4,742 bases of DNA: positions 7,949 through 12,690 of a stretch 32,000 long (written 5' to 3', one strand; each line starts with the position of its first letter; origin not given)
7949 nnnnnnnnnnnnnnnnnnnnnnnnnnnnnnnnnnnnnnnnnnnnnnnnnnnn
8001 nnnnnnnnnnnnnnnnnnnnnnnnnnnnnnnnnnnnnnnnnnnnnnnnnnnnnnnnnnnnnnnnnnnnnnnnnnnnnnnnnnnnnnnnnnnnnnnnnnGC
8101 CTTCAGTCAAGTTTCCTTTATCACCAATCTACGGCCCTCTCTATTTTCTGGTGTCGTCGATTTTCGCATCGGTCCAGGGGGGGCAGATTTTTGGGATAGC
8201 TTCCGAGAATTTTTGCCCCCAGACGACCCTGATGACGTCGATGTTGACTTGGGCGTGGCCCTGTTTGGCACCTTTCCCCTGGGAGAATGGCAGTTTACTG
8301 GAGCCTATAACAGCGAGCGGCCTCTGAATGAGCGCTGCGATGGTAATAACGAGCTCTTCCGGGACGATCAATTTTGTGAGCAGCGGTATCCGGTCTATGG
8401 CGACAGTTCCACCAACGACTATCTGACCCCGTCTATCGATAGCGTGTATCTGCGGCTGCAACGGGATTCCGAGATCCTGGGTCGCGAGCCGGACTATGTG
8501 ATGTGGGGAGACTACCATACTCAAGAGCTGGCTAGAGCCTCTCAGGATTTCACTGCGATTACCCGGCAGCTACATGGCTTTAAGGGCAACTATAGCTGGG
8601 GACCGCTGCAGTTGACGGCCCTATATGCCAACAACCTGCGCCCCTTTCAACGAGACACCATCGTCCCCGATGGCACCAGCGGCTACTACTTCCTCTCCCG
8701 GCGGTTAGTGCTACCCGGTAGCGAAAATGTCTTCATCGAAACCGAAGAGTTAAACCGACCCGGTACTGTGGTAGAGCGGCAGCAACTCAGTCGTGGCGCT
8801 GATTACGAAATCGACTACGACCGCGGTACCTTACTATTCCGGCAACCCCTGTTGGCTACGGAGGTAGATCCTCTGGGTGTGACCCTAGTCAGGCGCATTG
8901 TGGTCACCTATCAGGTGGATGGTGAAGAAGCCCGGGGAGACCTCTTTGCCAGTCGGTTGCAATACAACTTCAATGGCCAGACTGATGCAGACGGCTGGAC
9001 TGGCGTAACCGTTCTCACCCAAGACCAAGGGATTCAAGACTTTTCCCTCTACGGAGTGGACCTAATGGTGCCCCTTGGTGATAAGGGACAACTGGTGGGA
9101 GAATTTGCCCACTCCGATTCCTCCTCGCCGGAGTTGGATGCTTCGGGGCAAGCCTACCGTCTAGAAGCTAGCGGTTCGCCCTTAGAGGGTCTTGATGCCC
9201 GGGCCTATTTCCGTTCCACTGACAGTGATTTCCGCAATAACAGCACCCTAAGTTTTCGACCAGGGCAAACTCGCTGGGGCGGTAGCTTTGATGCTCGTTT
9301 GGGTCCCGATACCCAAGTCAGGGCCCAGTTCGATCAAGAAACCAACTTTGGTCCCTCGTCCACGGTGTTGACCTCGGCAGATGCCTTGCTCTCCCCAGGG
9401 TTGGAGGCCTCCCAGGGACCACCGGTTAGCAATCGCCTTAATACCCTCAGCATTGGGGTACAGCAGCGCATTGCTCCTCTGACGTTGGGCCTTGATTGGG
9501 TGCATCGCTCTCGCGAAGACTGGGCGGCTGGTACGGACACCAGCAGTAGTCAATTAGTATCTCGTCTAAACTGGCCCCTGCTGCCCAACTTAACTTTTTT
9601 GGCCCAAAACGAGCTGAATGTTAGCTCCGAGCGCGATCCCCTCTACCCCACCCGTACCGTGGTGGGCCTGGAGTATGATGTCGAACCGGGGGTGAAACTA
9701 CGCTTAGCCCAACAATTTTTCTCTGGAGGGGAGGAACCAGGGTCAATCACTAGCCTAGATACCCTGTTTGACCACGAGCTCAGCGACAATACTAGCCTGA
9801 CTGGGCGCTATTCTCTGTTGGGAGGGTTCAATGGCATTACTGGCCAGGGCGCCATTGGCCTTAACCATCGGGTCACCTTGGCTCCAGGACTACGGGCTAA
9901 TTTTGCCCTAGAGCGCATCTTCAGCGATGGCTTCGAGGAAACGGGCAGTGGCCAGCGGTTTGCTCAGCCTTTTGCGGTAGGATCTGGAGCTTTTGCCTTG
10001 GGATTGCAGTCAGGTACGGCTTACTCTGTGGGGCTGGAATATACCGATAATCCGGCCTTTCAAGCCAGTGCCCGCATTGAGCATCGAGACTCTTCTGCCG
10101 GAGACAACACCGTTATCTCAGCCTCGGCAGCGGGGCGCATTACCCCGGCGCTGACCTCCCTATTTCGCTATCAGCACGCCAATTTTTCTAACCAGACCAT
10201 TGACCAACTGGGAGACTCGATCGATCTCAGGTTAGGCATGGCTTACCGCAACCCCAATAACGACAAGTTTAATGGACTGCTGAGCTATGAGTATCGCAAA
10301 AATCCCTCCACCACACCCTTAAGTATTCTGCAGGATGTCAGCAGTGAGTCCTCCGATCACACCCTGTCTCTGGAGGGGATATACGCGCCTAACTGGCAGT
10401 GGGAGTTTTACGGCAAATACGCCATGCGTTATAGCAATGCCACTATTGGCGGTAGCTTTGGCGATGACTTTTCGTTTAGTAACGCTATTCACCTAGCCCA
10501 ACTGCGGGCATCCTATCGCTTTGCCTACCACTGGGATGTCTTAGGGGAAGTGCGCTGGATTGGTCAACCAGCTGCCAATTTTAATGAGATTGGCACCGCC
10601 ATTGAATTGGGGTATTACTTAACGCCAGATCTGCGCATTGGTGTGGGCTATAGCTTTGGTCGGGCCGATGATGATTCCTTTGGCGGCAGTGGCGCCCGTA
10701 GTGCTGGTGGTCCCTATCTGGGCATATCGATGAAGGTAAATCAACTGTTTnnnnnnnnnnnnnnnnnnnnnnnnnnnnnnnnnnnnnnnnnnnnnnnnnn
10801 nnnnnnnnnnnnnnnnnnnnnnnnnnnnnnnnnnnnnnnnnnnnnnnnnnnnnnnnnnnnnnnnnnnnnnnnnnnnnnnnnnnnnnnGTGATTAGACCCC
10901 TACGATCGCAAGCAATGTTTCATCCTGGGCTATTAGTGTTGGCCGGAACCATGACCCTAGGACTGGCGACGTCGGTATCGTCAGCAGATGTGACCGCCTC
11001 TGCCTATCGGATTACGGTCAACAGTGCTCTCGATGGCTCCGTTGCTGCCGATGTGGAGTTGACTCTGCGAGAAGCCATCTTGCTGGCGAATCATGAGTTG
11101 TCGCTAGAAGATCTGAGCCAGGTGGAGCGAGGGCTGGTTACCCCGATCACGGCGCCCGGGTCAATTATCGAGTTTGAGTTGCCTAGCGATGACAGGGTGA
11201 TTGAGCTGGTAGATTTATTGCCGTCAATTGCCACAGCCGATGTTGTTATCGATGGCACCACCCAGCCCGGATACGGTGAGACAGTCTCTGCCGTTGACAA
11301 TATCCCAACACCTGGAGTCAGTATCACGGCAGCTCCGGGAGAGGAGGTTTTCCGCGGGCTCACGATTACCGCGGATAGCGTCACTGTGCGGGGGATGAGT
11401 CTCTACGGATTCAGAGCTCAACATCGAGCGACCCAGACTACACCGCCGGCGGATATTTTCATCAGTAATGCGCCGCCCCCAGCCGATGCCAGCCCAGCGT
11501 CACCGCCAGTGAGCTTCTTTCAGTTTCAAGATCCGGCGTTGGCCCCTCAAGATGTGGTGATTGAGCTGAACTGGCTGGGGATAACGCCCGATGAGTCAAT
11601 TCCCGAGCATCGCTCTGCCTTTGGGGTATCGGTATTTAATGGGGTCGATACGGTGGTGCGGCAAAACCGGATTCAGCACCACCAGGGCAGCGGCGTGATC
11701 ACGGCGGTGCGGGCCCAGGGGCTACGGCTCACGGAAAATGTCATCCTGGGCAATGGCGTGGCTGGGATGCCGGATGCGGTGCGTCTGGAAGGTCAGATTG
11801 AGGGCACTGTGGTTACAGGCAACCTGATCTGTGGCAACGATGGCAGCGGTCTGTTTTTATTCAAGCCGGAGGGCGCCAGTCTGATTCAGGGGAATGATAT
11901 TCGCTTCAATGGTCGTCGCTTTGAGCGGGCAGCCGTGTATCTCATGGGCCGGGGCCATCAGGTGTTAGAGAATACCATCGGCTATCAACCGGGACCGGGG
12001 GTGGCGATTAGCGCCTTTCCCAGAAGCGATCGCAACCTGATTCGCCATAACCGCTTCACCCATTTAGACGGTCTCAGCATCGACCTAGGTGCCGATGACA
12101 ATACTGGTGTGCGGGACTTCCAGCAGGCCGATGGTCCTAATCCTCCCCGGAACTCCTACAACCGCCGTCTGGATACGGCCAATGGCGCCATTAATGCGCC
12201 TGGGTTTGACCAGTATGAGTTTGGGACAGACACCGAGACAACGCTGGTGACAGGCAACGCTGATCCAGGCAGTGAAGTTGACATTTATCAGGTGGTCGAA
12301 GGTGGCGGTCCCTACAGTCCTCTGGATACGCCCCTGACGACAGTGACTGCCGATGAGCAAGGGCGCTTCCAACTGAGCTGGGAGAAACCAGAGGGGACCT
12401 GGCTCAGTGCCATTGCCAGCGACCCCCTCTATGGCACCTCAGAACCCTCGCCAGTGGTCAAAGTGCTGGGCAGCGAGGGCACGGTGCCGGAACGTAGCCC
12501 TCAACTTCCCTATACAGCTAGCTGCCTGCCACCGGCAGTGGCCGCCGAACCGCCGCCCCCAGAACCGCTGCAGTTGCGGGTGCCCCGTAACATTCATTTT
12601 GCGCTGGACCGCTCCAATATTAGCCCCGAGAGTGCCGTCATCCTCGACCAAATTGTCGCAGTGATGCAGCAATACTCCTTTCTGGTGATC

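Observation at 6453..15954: Four-gene operon of secreted DUF11 / giant beta-barrel / beta-helix-OmpA proteins: candidate undescribed surface-fibre assembly system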

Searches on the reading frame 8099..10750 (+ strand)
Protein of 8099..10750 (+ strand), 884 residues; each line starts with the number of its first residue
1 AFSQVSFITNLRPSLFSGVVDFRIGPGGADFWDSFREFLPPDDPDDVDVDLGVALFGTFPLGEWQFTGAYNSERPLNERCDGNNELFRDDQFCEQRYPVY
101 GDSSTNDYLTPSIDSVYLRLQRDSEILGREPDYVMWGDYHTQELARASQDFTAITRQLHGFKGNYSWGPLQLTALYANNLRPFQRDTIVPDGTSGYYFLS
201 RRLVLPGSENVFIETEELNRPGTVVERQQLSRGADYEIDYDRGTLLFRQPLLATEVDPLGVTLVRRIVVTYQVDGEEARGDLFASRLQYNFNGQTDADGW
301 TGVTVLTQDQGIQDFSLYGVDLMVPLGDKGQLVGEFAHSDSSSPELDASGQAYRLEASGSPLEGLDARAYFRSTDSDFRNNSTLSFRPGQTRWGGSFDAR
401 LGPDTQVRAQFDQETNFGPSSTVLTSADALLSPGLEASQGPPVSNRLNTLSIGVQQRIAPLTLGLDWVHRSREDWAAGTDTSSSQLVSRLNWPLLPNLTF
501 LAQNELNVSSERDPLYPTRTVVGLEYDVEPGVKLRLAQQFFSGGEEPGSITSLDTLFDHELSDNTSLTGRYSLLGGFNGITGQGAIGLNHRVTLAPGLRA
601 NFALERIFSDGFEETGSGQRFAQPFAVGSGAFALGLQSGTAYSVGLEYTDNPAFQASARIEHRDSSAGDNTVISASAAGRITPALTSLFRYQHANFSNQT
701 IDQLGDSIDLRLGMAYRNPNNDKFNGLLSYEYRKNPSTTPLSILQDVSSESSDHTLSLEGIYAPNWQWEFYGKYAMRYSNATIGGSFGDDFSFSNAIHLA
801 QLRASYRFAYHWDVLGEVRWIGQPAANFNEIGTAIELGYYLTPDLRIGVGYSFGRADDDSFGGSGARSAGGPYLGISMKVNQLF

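Call 93: search_dna_similar(query=window:8099-10750:+, collection=plasmids, mode=protein, max_rows=15, max_evalue=1e-8)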
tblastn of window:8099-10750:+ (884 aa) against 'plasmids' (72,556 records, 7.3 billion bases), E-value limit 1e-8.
Records with a match: 20; places in all: 22; records where one place covers at least 80% of the query: 5.
Best place of each record, by identity: <60% 20.
By first word of the organism name: Sulfitobacter 3; Roseivivax 2; Phyllobacterium 2; Sinorhizobium 2; Kovacikia 1; [Synechococcus] 1; Devosia 1; Paracoccus 1; Acinetobacter 1; Croceibacterium 1; and 5 more.
By predicted mobility (MOB-suite, as given by PLSDB): non-mobilizable 17; conjugative 2; mobilizable 1.
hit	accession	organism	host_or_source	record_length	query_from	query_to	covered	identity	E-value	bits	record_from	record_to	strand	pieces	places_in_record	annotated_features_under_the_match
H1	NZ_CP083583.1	Kovacikia minuta CCNUW1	cell culture,fresh water lake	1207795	1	884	100%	53.0%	0e+0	909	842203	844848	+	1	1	record has no annotation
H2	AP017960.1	[Synechococcus] sp. NIES-970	-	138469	1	884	100%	41.1%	0e+0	598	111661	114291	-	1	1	hypothetical protein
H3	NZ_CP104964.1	Devosia neptuniae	Vicia costata,cell culture,root nodule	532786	62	851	89%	24.2%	1e-16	93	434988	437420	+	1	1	TonB-dependent receptor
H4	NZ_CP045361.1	Roseivivax sp. THAF40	pure culture,Surface of a polyethylene ...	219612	62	851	89%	23.3%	1e-16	93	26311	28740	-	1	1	hypothetical protein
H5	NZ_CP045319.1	Roseivivax sp. THAF197b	pure culture,Surface of a polyethylene ...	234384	62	851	89%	23.2%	3e-16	92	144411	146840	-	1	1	hypothetical protein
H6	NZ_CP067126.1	Paracoccus alcaliphilus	whole organism,soil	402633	93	851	46%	31.2%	3e-11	150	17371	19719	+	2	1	hypothetical protein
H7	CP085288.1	Acinetobacter haemolyticus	single cell,water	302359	5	371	42%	25.0%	9e-16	91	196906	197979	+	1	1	DUF11 domain-containing protein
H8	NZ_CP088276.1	Phyllobacterium sp. T1293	Melilotus albus,Cell culture,root nodule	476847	95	415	36%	25.8%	4e-11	75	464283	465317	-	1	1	outer membrane protein transport protein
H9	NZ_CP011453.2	Croceibacterium atlanticum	cell culture,North Atlantic Rise ...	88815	97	371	31%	29.4%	6e-13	81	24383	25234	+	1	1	hypothetical protein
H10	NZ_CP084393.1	Pseudochrobactrum sp. XF203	pure culture,Dongxiang wild rice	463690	97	340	28%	31.5%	1e-11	77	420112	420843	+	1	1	TonB-dependent receptor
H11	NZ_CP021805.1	Sinorhizobium meliloti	Medicago truncatula,Single Cell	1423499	97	349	29%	29.8%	7e-12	77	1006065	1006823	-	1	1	none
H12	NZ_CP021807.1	Sinorhizobium meliloti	Medicago truncatula,Single Cell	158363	97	349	29%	29.8%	7e-12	77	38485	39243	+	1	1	hypothetical protein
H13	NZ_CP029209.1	Nitratireductor sp. OM-1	-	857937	97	339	27%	30.5%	3e-13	82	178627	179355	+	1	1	TonB-dependent receptor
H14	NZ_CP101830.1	Pelagibacterium sp. H642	soil,desert land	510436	97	340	28%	30.3%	4e-9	69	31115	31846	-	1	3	TonB-dependent receptor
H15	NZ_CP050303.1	Phyllobacterium sp. 628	Oxytropis pumilio,cell culture,root ...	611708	97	339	27%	29.3%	1e-12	80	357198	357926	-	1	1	TonB-dependent receptor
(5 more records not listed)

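Call 94: get_annotated_region(hit=H7, flank=12000)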
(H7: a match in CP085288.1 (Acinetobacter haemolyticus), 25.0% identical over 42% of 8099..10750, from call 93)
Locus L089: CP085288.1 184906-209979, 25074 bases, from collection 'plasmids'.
description: Acinetobacter haemolyticus strain w12 plasmid p4, complete sequence
organism: Acinetobacter haemolyticus (NCBI taxid 29430)
taxonomy: Bacteria; Pseudomonadota; Gammaproteobacteria; Moraxellales; Moraxellaceae; Acinetobacter; Acinetobacter haemolyticus
host: -; source: single cell,water; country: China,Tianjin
typing (MOB-suite, as given by PLSDB): mobilizable; replicon rep_cluster_639; relaxase MOBP,MOBP
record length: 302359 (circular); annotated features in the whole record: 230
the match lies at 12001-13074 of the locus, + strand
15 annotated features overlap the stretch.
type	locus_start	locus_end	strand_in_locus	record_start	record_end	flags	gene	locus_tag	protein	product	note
CDS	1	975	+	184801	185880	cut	-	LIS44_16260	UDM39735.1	ArsO family NAD(P)H-dependent flavin-containing monooxygenase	-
CDS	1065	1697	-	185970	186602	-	-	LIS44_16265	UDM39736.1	hypothetical protein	-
CDS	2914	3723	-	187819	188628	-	-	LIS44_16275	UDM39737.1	DUF6502 family protein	-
CDS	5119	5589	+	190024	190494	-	-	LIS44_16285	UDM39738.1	hypothetical protein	-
CDS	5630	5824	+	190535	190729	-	-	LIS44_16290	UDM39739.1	hypothetical protein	-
CDS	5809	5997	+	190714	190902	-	-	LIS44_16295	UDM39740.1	hypothetical protein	-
CDS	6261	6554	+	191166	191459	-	-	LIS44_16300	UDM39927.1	DUF11 domain-containing protein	-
CDS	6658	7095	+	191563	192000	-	-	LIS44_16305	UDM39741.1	hypothetical protein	-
CDS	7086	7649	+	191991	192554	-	-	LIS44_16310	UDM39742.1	NEW3 domain-containing protein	-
CDS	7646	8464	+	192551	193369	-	-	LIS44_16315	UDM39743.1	DUF11 domain-containing protein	-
CDS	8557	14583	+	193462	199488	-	-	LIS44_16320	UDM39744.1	DUF11 domain-containing protein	-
CDS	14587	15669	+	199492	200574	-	-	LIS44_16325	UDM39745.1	OmpA family protein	-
CDS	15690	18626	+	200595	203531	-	-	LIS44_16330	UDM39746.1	DUF11 domain-containing protein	-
CDS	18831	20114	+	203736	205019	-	-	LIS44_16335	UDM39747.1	transposase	-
CDS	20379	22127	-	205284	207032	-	-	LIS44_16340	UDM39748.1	hypothetical protein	-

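Call 95: get_annotated_region(hit=H2, flank=9000)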
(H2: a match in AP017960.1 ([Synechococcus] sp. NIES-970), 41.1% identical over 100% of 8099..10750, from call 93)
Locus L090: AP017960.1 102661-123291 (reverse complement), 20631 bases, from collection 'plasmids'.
description: Synechococcus sp. NIES-970 plasmid plasmid1 DNA, complete sequence
organism: [Synechococcus] sp. NIES-970 (NCBI taxid 1827144)
taxonomy: Bacteria; Cyanobacteriota; Cyanophyceae; Chroococcales; Geminocystaceae; Picosynechococcus; [Synechococcus] sp. NIES-970
host: -; source: -; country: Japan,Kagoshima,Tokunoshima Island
typing (MOB-suite, as given by PLSDB): non-mobilizable
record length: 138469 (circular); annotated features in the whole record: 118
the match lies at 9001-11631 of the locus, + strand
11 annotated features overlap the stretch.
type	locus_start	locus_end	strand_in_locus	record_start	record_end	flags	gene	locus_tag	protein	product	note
CDS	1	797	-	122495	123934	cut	merA1_2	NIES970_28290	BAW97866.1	mercuric reductase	-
CDS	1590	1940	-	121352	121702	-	-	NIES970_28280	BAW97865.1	hypothetical protein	-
CDS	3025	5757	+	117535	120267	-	-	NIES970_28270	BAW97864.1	hypothetical protein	-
CDS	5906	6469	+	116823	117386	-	-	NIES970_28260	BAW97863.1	hypothetical protein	-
CDS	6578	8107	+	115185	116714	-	-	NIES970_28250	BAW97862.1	hypothetical protein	-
CDS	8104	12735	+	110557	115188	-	-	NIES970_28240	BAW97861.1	hypothetical protein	-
CDS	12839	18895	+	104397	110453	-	-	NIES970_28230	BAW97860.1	hypothetical protein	-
CDS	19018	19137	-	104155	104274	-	-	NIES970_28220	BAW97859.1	hypothetical protein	-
CDS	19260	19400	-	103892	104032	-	-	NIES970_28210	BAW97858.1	hypothetical protein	-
CDS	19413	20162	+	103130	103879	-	-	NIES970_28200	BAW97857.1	catalytic LigB subunit of aromatic ring-opening dioxygenase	-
CDS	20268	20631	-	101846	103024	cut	-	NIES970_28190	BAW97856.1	FAD-dependent oxidoreductase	-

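Call 96: get_annotated_region(hit=H3, flank=9000)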
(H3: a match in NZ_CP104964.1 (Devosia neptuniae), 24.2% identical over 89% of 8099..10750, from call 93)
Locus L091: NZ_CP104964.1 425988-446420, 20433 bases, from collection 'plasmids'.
description: Devosia neptuniae strain A18/4-1 plasmid p_unnamed1, complete sequence
organism: Devosia neptuniae (NCBI taxid 191302)
taxonomy: Bacteria; Pseudomonadota; Alphaproteobacteria; Hyphomicrobiales; Devosiaceae; Devosia; Devosia neptuniae
host: -; source: Vicia costata,cell culture,root nodule; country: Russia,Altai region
typing (MOB-suite, as given by PLSDB): non-mobilizable
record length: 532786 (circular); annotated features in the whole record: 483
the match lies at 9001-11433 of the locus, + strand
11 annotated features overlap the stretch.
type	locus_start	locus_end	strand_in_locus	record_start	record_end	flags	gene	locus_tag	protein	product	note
CDS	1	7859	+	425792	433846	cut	-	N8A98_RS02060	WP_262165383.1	SdrD B-like domain-containing protein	-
CDS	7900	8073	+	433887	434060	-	-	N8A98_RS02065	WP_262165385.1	hypothetical protein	-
CDS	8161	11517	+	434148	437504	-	-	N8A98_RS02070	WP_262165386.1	TonB-dependent receptor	GO:0055085 - transmembrane transport [Evidence IEA]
CDS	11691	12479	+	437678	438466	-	-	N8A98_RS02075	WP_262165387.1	hypothetical protein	-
CDS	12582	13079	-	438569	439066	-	-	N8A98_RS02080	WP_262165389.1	hypothetical protein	-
CDS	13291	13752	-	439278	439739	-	-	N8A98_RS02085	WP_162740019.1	hypothetical protein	-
CDS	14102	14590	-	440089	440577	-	-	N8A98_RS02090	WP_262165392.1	ferritin-like domain-containing protein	-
CDS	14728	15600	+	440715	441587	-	-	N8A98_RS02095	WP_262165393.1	DUF72 domain-containing protein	-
CDS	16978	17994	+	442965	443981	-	-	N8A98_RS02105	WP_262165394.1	HWE histidine kinase domain-containing protein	-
CDS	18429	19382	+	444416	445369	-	rsgA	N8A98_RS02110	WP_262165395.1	ribosome small subunit-dependent GTPase A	GO:0006412 - translation [Evidence IEA]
CDS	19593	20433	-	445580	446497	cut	-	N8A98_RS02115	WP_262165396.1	HD domain-containing phosphohydrolase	-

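Call 98: get_annotated_region(hit=H12, flank=9000)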
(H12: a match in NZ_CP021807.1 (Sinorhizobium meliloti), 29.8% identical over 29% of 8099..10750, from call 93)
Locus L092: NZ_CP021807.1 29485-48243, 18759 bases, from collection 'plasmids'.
description: Sinorhizobium meliloti strain T073 plasmid accessoryA, complete sequence
organism: Sinorhizobium meliloti (NCBI taxid 382)
taxonomy: Bacteria; Pseudomonadota; Alphaproteobacteria; Hyphomicrobiales; Rhizobiaceae; Sinorhizobium; Sinorhizobium meliloti
host: -; source: Medicago truncatula,Single Cell; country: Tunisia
typing (MOB-suite, as given by PLSDB): conjugative; replicon rep_cluster_546; relaxase MOBP; mating-pair formation MPF_T
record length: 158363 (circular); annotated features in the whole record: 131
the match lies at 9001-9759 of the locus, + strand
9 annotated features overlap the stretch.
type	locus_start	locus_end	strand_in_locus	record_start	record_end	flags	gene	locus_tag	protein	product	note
CDS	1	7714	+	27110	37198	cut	-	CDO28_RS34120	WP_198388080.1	DUF11 domain-containing protein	-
CDS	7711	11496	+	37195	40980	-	-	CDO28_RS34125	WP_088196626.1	hypothetical protein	-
CDS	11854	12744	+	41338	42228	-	-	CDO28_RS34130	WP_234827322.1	AraC family transcriptional regulator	-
CDS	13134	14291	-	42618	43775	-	-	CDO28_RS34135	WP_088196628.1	GGDEF domain-containing protein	-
CDS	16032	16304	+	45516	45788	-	-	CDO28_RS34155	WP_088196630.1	hypothetical protein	-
CDS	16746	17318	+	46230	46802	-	-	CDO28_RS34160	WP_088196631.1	hypothetical protein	-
CDS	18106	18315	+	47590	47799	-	-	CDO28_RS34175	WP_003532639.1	cold-shock protein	-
CDS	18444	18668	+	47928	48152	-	-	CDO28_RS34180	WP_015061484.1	hypothetical protein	-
CDS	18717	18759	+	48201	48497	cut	-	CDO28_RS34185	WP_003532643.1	hypothetical protein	-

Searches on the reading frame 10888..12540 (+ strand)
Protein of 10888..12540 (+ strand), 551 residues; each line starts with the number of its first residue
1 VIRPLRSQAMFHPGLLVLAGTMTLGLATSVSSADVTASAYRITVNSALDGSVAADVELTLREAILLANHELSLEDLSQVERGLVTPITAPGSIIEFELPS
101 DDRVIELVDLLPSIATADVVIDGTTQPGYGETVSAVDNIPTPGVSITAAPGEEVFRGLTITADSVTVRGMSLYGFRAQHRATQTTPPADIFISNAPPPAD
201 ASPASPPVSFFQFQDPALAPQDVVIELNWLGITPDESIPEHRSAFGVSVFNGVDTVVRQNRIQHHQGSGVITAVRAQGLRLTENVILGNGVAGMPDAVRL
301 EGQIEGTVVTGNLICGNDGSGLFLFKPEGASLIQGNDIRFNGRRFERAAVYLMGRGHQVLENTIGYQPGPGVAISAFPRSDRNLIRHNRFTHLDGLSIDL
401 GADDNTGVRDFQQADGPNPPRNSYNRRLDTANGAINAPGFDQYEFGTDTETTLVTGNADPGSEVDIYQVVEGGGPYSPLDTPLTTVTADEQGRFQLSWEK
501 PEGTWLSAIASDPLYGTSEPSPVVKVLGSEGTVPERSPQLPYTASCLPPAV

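Call 67: search_protein_families(library=ncbifam, proteins=[window:10888-12540:+], max_evalue=0.05)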
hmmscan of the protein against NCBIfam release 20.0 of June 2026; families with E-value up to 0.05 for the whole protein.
window:10888-12540:+ (551 aa): 1 family
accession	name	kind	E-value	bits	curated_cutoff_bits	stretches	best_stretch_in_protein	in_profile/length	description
TIGR04214.1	CSLREA_Nterm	domain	0.0054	16.6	25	1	42-68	1-27/27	CSLREA domain-containing protein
